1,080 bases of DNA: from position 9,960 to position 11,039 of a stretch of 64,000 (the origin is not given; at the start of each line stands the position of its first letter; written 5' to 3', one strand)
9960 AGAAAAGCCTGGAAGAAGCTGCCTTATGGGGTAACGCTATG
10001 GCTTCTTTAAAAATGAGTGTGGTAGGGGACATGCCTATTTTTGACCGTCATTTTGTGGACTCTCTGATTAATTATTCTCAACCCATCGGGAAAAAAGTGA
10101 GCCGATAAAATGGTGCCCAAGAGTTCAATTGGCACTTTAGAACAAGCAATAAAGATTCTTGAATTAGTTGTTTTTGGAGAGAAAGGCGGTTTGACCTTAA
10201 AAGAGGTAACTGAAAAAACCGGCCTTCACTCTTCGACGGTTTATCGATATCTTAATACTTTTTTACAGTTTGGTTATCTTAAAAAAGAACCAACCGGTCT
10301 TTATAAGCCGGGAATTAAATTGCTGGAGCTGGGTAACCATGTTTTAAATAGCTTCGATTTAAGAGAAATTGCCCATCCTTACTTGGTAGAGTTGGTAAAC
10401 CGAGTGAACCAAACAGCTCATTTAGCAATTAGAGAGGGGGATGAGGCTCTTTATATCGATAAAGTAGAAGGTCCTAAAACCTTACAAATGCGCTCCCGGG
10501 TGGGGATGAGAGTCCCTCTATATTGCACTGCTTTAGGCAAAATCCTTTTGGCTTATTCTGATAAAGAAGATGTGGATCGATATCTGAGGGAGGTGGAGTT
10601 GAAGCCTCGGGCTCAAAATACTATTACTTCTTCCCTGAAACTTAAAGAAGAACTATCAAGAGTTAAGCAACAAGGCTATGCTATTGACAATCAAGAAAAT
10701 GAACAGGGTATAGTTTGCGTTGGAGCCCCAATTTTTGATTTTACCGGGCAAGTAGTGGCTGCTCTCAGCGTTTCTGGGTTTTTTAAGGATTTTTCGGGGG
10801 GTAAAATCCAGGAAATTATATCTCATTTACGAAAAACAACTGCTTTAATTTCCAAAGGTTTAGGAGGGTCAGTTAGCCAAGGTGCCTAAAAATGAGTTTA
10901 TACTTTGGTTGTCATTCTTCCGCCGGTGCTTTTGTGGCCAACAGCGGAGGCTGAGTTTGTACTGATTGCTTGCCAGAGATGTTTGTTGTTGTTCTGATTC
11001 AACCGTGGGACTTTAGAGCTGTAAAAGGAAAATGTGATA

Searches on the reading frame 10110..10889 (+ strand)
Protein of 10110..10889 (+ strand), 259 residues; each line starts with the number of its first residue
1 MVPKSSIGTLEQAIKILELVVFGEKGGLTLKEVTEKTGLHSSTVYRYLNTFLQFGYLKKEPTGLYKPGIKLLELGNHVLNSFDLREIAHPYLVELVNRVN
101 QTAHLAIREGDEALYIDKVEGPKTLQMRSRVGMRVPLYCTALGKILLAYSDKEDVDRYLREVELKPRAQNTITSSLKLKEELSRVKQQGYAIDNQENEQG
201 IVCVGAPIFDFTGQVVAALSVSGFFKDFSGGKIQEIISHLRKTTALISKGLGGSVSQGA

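Call 4: search_protein_families(library=pfam, proteins=[window:10110-10889:+], max_evalue=0.01)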
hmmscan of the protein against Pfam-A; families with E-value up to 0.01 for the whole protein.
window:10110-10889:+ (259 aa): 8 families
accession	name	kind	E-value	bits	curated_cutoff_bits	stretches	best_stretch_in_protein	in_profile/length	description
PF01614.24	IclR_C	-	4.5e-58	196.1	24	1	77-248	2-173/174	Bacterial transcriptional regulator IclR C-terminal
PF09339.16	HTH_IclR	-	1.5e-10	41.1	22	1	10-61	2-52/52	IclR helix-turn-helix domain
PF13384.12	HTH_23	-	0.00037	20.7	24.6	1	25-55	16-45/50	Homeodomain-like domain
PF01978.25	TrmB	-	0.00061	20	25.6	1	21-61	18-56/68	Sugar-specific transcriptional regulator TrmB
PF13412.12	HTH_24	-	0.0061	16.6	21.9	0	24-56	14-46/48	Winged helix-turn-helix DNA-binding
PF05930.18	Phage_AlpA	-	0.0083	16.4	21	0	28-49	4-25/51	Prophage CP4-57 regulatory protein (AlpA)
PF12802.13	MarR_2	-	0.0092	16.6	27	0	23-62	17-55/61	MarR family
PF25213.1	HVO_A0261_N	-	0.0098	16.2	35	0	27-82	24-74/86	HVO_A0261 N-terminal domain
